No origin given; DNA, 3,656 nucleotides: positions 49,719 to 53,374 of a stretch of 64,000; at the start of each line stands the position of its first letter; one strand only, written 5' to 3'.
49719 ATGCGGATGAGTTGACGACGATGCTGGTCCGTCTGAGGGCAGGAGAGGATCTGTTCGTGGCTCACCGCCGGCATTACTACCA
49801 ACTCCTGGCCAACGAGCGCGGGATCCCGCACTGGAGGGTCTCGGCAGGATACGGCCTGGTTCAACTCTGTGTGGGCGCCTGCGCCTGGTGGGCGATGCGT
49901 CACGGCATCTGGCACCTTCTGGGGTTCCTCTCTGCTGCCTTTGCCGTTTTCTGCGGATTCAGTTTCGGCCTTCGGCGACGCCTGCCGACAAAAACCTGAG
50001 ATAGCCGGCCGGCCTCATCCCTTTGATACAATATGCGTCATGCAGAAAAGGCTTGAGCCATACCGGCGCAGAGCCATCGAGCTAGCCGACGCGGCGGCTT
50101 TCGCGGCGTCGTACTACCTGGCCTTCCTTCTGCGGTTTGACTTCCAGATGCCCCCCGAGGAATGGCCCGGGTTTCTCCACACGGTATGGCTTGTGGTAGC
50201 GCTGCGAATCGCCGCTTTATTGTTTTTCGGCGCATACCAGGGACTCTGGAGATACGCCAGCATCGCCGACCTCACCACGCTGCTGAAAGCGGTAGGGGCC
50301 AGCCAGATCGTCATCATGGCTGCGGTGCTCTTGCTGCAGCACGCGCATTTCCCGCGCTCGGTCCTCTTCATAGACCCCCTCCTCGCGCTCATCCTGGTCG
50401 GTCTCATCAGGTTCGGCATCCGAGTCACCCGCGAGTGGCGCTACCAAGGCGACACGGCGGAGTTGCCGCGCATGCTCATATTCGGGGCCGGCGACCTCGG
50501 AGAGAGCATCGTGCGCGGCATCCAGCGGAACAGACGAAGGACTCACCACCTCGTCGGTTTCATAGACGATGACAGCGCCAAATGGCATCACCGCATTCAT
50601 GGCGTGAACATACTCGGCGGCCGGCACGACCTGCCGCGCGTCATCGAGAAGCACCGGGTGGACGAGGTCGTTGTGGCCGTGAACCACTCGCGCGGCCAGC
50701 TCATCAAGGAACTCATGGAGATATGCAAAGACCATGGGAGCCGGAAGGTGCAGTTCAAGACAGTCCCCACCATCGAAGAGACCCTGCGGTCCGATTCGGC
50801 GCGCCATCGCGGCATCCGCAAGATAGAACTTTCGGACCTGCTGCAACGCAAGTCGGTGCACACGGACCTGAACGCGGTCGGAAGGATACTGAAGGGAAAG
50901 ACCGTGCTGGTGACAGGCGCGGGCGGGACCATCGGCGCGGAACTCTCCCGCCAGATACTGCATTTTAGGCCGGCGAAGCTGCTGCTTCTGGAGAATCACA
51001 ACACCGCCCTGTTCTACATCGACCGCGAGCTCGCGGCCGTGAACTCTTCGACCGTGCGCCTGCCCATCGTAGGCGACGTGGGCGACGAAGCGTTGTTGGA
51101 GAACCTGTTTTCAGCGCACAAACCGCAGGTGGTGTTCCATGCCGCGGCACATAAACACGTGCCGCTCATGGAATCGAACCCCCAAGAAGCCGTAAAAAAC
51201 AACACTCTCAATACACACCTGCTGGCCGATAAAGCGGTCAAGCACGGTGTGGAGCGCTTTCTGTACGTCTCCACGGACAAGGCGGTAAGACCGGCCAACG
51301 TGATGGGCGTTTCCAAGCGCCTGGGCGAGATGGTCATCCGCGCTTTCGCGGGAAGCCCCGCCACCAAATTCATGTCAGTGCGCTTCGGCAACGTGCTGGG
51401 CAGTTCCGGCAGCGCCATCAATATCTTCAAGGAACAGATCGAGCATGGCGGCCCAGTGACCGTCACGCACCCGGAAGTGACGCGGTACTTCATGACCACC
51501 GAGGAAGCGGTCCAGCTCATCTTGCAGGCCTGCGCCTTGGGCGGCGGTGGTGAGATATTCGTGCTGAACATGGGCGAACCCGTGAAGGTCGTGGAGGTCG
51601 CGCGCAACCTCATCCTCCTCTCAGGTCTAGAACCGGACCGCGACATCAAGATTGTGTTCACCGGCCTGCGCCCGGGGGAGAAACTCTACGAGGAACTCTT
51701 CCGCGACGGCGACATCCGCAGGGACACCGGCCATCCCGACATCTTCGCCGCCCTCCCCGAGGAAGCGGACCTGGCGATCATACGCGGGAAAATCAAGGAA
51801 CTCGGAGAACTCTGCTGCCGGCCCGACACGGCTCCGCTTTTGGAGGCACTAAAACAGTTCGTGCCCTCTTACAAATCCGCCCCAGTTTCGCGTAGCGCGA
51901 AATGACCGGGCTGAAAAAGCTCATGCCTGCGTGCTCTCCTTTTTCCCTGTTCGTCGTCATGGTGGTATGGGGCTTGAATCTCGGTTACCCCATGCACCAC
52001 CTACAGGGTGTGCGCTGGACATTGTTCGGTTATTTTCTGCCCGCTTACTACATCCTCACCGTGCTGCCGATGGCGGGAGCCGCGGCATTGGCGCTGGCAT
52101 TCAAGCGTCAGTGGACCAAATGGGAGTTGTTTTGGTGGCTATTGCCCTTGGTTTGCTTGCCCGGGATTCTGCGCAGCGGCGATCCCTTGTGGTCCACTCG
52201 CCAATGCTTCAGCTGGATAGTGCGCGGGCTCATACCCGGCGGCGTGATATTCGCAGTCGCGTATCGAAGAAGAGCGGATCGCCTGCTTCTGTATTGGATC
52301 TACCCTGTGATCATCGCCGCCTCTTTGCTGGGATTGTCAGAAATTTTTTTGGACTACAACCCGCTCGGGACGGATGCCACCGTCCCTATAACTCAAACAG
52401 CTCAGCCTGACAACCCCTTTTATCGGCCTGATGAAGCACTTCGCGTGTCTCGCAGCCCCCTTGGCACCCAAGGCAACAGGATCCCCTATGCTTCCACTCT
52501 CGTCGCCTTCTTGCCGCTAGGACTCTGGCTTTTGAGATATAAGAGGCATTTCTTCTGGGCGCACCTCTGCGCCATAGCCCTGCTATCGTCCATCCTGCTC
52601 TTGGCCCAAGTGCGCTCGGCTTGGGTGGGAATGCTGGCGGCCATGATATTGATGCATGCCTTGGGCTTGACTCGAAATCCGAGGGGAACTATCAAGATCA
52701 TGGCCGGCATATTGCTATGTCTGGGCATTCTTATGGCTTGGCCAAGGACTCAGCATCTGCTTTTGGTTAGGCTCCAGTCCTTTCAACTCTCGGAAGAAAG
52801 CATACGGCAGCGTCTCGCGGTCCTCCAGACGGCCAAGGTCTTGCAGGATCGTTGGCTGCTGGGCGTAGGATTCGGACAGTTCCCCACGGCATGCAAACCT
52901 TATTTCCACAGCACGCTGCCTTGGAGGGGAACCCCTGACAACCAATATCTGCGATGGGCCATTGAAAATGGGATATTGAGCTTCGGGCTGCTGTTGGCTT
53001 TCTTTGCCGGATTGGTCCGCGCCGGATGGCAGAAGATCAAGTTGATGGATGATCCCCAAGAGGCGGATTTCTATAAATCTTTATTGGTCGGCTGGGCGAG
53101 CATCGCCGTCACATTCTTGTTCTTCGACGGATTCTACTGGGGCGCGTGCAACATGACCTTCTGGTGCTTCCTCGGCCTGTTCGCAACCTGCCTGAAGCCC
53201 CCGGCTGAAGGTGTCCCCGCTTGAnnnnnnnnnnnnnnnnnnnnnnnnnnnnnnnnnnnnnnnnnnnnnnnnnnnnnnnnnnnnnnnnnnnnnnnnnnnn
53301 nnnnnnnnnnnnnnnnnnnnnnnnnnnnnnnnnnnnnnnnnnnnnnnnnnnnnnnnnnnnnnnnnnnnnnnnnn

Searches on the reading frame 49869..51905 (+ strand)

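Call 14: search_protein_families(library=pfam, proteins=[window:49869-51905:+], max_evalue=0.001)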
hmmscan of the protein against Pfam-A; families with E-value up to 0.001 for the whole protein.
window:49869-51905:+ (678 aa): 8 families
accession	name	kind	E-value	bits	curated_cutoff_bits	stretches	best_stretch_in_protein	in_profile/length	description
PF02719.21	Polysacc_synt_2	-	5.4e-107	357.8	20.2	1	346-628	1-291/293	Polysaccharide biosynthesis protein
PF01370.27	Epimerase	-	5.2e-21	75.6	20.9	1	346-565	1-238/240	NAD dependent epimerase/dehydratase family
PF13727.12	CoA_binding_3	-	1.7e-17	64.5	25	1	120-289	3-167/175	CoA-binding domain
PF04321.23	RmlD_sub_bind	-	7.3e-15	55.2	27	1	345-516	2-158/287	RmlD substrate binding domain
PF16363.11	GDP_Man_Dehyd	-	4e-11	43.4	27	1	347-470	1-130/332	GDP-mannose 4,6 dehydratase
PF01073.25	3Beta_HSD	-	4.4e-08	32.9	22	1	347-475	1-122/280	3-beta hydroxysteroid dehydrogenase/isomerase family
PF13460.12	NAD_binding_10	-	0.00022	21.6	27.2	0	350-474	1-103/184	NAD(P)H-binding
PF17836.7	PglD_N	-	0.0004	21.3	23.4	1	202-271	2-65/78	PglD N-terminal domain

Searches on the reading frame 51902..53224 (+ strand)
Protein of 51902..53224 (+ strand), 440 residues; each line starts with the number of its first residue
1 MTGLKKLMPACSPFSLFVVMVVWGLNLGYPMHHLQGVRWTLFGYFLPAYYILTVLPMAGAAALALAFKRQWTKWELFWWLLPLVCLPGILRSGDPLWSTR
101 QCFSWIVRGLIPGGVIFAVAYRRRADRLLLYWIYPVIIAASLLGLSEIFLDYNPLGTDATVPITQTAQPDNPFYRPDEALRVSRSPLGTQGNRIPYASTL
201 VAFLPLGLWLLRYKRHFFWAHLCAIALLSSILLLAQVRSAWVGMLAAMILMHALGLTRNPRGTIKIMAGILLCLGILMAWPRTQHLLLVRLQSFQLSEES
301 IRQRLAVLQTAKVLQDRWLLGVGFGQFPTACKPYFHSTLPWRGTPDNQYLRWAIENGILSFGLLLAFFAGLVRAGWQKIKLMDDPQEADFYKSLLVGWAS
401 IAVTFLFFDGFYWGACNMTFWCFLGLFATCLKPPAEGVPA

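Call 14: search_protein_families(library=pfam, proteins=[window:51902-53224:+], max_evalue=0.001)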
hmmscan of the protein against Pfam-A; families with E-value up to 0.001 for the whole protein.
window:51902-53224:+ (440 aa): 1 family
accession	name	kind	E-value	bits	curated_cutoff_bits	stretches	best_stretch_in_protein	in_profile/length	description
PF04932.20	Wzy_C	-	3e-13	50.3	31.7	1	224-364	2-148/149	O-Antigen ligase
